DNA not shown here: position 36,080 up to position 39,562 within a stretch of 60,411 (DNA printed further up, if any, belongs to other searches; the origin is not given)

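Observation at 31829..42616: One adaptor followed by three tandem full-length RND permease paralogs, with no outer-membrane factor and no local regulator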

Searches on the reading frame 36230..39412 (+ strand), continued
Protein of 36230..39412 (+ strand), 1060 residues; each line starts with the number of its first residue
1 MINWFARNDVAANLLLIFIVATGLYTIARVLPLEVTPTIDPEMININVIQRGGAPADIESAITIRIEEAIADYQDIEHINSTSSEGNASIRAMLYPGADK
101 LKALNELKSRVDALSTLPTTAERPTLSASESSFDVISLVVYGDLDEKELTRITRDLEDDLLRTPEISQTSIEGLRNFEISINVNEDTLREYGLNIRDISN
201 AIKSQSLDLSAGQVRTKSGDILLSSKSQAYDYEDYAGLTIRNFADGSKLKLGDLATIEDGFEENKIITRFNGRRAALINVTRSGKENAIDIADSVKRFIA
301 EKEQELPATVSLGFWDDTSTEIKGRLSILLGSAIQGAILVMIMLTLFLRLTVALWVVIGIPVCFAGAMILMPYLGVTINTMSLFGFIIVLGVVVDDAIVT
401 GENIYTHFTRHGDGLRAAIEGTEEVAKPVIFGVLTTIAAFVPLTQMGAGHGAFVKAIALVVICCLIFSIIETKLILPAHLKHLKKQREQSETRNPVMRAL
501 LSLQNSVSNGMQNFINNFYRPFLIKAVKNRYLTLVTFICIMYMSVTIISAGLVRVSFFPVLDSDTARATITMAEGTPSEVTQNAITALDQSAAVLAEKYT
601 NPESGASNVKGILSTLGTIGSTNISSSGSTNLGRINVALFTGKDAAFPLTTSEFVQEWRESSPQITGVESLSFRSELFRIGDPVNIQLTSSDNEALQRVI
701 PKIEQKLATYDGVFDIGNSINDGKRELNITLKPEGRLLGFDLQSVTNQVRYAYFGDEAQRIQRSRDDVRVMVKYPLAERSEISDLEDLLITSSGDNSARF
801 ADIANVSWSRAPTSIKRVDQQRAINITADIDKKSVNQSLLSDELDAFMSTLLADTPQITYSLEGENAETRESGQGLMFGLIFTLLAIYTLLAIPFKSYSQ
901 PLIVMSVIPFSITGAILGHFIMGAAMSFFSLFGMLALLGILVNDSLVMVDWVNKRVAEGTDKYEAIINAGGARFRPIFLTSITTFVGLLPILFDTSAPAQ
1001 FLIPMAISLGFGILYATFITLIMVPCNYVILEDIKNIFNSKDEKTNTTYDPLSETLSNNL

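Call 18: search_solved_structures(query=window:36230-39412:+, max_evalue=1e-20, show_alignments=1)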
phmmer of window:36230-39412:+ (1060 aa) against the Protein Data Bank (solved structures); distinct sequences matched with E-value up to 1e-20: 80 (the best 60 are shown).
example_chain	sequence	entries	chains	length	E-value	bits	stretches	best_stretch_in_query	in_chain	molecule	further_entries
9lyq_B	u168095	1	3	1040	7.1e-70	239.2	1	5-1032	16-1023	Multidrug resistance protein MdtB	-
7b8p_A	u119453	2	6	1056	1.4e-69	238.2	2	3-488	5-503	Efflux pump membrane transporter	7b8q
6ows_A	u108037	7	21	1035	5.2e-69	236.3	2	3-488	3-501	Efflux pump membrane transporter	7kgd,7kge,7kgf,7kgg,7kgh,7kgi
8zxs_A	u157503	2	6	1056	3e-66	227.2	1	5-487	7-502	Efflux pump membrane transporter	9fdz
7cz9_A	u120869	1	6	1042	5.6e-66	226.3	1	5-487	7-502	Efflux pump membrane transporter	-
7m4p_A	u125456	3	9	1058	2.9e-64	220.6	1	3-565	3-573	Efflux pump membrane transporter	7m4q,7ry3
8yr0_A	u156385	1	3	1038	3.4e-63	217.1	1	4-581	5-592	Cation/multidrug efflux pump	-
7wlv_A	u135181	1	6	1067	4.8e-63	216.6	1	4-1034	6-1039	Efflux pump membrane transporter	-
9j3d_J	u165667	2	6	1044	2.5e-62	214.2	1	5-477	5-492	Efflux pump membrane transporter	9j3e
8f3e_A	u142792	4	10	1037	3.2e-62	213.8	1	1-1031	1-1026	Efflux pump membrane transporter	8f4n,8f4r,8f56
8deu_A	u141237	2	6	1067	1.2e-60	208.7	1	3-592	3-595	Efflux pump membrane transporter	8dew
6vks_A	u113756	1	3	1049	1.6e-60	208.2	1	3-592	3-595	Efflux pump membrane transporter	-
4mt1_A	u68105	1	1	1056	2.2e-60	207.8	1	3-592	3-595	Drug efflux protein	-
6vkt_A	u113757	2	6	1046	2.5e-60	207.6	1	3-592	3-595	Efflux pump membrane transporter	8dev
8gjj_B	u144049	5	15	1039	2.9e-60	207.4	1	4-470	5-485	Efflux pump membrane transporter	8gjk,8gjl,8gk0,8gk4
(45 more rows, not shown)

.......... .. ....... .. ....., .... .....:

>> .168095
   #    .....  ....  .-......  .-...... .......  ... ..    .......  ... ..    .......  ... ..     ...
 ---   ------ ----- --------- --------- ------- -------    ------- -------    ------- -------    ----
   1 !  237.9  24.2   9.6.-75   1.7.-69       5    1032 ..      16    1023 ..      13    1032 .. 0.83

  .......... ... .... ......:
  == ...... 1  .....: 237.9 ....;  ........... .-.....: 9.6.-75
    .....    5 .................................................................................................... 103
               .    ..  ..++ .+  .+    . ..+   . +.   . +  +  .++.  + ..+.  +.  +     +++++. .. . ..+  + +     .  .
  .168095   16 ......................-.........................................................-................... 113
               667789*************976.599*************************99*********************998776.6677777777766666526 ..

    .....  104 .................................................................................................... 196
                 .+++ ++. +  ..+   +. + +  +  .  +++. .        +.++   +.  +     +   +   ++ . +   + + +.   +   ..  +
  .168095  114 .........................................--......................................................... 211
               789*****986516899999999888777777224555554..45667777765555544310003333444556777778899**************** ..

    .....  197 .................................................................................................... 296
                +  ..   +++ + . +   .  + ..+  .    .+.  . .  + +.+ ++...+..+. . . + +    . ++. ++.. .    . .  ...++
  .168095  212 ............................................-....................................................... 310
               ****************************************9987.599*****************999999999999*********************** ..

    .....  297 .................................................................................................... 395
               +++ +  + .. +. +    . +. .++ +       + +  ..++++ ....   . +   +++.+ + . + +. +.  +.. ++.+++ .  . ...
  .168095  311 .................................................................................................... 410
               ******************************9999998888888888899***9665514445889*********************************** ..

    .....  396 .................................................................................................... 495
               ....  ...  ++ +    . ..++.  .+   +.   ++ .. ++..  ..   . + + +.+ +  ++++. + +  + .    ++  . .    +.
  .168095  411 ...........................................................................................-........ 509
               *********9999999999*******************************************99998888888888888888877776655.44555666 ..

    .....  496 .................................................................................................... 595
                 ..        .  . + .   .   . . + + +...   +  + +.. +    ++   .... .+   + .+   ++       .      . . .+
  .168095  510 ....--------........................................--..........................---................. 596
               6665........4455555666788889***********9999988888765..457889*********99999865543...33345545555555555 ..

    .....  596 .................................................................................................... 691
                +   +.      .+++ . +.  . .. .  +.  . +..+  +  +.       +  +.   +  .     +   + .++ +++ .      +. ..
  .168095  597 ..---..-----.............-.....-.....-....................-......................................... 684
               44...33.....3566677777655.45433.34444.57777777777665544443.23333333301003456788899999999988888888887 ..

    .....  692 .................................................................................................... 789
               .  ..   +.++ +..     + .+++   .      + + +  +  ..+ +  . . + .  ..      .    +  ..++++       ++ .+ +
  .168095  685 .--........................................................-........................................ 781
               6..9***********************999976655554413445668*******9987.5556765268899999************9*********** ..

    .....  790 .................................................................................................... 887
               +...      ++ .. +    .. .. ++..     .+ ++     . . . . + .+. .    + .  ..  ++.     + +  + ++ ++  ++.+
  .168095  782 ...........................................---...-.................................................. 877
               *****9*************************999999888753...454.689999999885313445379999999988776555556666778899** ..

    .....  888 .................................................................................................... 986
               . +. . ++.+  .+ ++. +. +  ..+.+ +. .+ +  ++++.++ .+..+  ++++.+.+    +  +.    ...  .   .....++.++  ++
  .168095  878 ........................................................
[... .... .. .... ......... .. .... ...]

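Call 51: find_encoding_contigs(protein=P0126, flank=10000, max_places=3)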
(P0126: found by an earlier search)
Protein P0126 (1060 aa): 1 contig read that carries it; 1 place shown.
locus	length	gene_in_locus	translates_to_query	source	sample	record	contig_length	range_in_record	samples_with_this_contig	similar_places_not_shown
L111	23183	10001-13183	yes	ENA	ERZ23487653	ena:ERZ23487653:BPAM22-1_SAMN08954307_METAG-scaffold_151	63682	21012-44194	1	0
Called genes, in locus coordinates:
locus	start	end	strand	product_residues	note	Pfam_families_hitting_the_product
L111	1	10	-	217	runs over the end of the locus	-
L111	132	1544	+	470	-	PF00330:Aconitase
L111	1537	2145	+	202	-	PF00694:Aconitase_C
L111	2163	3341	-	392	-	PF02515:CoA_transf_3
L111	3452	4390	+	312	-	PF00682:HMGL-like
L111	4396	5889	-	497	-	PF01979:Amidohydro_1, PF07969:Amidohydro_3 (weak)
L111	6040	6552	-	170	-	PF01476:LysM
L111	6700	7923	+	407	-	PF07992:Pyr_redox_2, PF13738:Pyr_redox_3, PF03486:HI0933_like (faint), PF01266:DAO (faint), PF00070:Pyr_redox, PF14759:Reductase_C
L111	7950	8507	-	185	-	PF00881:Nitroreductase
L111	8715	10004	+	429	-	PF25917:BSH_RND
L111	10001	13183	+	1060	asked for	PF00873:ACR_tran, PF03176:MMPL (faint), PF02355:SecD_SecF_C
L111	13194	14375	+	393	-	PF07690:MFS_1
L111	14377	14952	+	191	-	PF12804:NTP_transf_3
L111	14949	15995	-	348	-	PF02625:XdhC_CoxI, PF13478:XdhC_C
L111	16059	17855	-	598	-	PF05960:DUF885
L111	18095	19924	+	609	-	PF01401:Peptidase_M2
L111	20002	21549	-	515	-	PF00682:HMGL-like, PF22617:HCS_D2, PF08502:LeuA_dimer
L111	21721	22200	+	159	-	PF01047:MarR (weak), PF13404:HTH_AsnC-type, PF13412:HTH_24, PF01037:AsnC_trans_reg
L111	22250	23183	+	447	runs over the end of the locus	PF00919:UPF0004, PF04055:Radical_SAM, PF18693:TRAM_2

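Call 52: find_encoding_contigs(protein=P0006, flank=10000, max_places=3)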
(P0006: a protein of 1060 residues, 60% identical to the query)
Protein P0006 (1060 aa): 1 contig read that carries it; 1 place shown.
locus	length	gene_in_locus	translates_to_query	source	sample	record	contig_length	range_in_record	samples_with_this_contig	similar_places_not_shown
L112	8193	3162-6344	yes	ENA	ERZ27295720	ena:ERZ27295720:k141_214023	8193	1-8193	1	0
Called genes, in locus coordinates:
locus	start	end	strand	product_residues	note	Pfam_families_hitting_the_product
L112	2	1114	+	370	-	?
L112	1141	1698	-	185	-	PF00881:Nitroreductase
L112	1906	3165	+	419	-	PF25917:BSH_RND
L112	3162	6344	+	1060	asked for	PF00873:ACR_tran, PF03176:MMPL (faint), PF02355:SecD_SecF_C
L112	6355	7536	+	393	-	PF07690:MFS_1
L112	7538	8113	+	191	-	PF12804:NTP_transf_3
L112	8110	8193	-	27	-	?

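Call 53: predict_structure(alignment_id=A3)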
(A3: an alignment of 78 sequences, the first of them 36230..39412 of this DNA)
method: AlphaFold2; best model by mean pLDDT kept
length: 1060 residues; sequences in the alignment: 78
mean_pLDDT: 82.1   pTM: 0.73
mean pLDDT of the five models: 82.1, 79.3, 76.4, 75.5, 73.4
residues with pLDDT >= 90: 173; 70-90: 781; 50-70: 74; < 50: 32
segments of 3 or more residues with pLDDT < 50: 619-627, 1041-1060
pLDDT, mean of each block of 10 residues (from residue 1): 90 93 88 68 85 80 91 89 87 85 90 81 83 83 87 88 84 83 86 84 70 59 64 83 83 86 82 89 76 88 85 82 78 88 83 87 92 84 87 85 85 85 89 91 72 83 92 90 62 69 81 87 89 91 84 72 84 77 91 89 82 77 44 87 74 86 79 74 87 85 88 79 71 86 84 81 72 83 80 81 83 83 87 78 89 87 84 82 91 88 88 88 85 86 88 87 85 85 89 75 87 90 90 77 39 36
secondary structure, 60 per line:
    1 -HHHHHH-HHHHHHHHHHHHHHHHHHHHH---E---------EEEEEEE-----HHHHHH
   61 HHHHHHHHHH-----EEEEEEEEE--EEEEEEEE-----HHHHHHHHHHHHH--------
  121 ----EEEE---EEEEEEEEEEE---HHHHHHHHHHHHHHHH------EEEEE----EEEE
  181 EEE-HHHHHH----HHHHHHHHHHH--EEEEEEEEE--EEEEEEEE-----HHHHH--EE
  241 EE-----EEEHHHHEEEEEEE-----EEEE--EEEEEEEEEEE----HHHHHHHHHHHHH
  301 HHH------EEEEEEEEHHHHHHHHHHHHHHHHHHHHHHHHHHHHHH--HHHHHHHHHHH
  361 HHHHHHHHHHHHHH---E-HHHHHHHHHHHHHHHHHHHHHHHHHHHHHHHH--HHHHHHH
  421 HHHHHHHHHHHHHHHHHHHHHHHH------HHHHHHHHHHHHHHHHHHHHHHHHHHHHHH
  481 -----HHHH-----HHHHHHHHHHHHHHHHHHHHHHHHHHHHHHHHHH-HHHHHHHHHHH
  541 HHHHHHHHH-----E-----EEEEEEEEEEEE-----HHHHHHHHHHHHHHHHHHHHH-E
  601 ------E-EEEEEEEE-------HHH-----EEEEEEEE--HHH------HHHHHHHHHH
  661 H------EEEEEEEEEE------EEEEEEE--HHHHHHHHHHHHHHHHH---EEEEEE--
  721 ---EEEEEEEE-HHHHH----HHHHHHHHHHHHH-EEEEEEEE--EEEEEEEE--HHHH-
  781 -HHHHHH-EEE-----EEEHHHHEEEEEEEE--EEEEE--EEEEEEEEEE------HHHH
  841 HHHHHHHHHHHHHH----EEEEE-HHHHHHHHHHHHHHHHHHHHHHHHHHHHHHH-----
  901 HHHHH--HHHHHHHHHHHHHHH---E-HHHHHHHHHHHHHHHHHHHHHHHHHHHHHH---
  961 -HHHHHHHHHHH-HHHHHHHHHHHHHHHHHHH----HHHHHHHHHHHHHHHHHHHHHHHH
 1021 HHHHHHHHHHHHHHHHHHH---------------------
elements in order (helices of 4 or more, strands of 3 or more residues): H2-7 H9-29 E43-49 H55-70 E76-84 E87-94 H100-112 E125-128 E132-142 H146-161 E168-172 E177-183 H185-190 H195-205 E208-216 E219-226 H232-236 E239-242 E248-250 H251-254 E255-261 E267-270 E273-283 H288-303 E310-317 H318-347 H350-374 H380-411 H414-444 H451-480 H486-489 H495-528 H530-549 E561-572 H578-598 E609-616 E632-639 H651-661 E668-677 E684-690 H693-709 E713-718 E724-731 H733-737 H742-754 E756-763 E766-773 H776-779 H782-787 E789-791 E797-799 H800-803 E804-811 E814-818 E821-830 H837-854 E859-863 H865-895 H901-905 H908-922 H928-957 H962-972 H974-992 H997-1039

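Call 59: fold_search(model_id=the predicted structure, library=pdb)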
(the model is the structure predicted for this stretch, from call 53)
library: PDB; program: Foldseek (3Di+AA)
matches with E <= 10: 689; with E <= 0.001: 330
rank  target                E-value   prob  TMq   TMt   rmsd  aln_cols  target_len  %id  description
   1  9fe2_A                3.0e-60  1.00  0.84  0.85   4.6      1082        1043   19  Crystallographic structure of AcrB V612W with bound minocycline (released 2025-05-28)
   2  8f4r_B                4.0e-60  1.00  0.82  0.84   4.8      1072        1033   19  Gentamicin bound aminoglycoside efflux pump AcrD (released 2022-12-28)
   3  8f3e_A                4.6e-60  1.00  0.83  0.85   4.6      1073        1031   19  Trimer of aminoglycoside efflux pump AcrD (released 2022-12-28)
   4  6zo6_B                4.8e-60  1.00  0.83  0.85   4.6      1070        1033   20  Minocycline binding to the deep binding pocket of AcrB-G619P (released 2021-05-19)
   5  6zoc_A                6.8e-60  1.00  0.80  0.82   5.4      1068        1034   19  Erythromycin binding to the access pocket of AcrB-G616P L protomer and 3-formylrifamycin SV binding to the access pock (released 2021-05-19)
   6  7b8p_A                7.1e-60  1.00  0.82  0.86   4.8      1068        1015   21  Acinetobacter baumannii multidrug transporter AdeB in OOO state (released 2021-10-20)
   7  6zo8_B                1.3e-59  1.00  0.84  0.86   4.4      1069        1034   19  Minocycline binding to the deep binding pocket of AcrB-G621P (released 2021-05-19)
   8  7oul_B                1.3e-59  1.00  0.83  0.85   4.5      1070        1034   19  BDM88832 inhibitor bound to the transmembrane domain of AcrB-R971A (released 2021-12-29)
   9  6zoc_B                1.7e-59  1.00  0.82  0.84   4.7      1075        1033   20  Erythromycin binding to the access pocket of AcrB-G616P L protomer and 3-formylrifamycin SV binding to the access pock (released 2021-05-19)
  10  7m4p_B                1.9e-59  1.00  0.85  0.86   4.3      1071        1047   20  Multidrug Efflux pump AdeJ with Eravacycline bound (released 2021-05-19)
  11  7cz9_D                1.9e-59  1.00  0.83  0.84   4.9      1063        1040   21  Crystal structure of multidrug efflux transporter OqxB from Klebsiella pneumoniae (released 2021-09-22)
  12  7ry3_C                1.9e-59  1.00  0.84  0.85   4.4      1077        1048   20  Multidrug Efflux pump AdeJ with TP-6076 bound (released 2022-02-02)
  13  7wlv_C                2.2e-59  1.00  0.83  0.85   4.6      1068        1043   19  Crystal Structure of the Multidrug effulx transporter BpeF from Burkholderia pseudomallei. (released 2023-07-19)
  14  6zoh_C                2.3e-59  1.00  0.83  0.85   4.7      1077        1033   19  3-Formylrifamycin SV binding to the access pocket of AcrB-G619P_G621P L and T protomers (released 2021-05-19)
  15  7m4p_C                2.8e-59  1.00  0.85  0.86   4.5      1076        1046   20  Multidrug Efflux pump AdeJ with Eravacycline bound (released 2021-05-19)
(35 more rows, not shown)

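Call 72: find_encoding_contigs(protein=P0009, flank=8000, max_places=2)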
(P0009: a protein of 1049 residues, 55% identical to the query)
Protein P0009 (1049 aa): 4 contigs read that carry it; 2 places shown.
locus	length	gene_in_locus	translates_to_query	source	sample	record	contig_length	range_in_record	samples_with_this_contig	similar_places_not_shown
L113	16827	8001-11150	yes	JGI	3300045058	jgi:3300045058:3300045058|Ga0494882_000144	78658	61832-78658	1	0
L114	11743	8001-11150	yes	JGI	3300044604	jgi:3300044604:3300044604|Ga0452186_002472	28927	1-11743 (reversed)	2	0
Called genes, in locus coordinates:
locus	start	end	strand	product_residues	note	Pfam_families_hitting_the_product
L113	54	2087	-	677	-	PF19310:TOP_N, PF01432:Peptidase_M3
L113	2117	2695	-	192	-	PF01713:Smr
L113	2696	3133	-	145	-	PF02580:Tyr_Deacylase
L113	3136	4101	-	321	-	PF00561:Abhydrolase_1, PF12146:Hydrolase_4 (weak), PF12697:Abhydrolase_6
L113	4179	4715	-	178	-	PF07209:DUF1415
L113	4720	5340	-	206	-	PF00730:HhH-GPD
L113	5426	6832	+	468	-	PF02321:OEP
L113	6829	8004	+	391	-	PF25967:RND-MFP_C (faint), PF25917:BSH_RND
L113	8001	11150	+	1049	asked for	PF00873:ACR_tran, PF02355:SecD_SecF_C (faint)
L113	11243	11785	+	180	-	PF01569:PAP2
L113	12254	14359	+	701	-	-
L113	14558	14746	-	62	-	-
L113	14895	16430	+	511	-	PF01435:Peptidase_M48, PF07719:TPR_2 (faint), PF13432:TPR_16 (faint)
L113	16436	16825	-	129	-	?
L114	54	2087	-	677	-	PF19310:TOP_N, PF01432:Peptidase_M3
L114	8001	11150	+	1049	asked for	PF00873:ACR_tran, PF02355:SecD_SecF_C (faint)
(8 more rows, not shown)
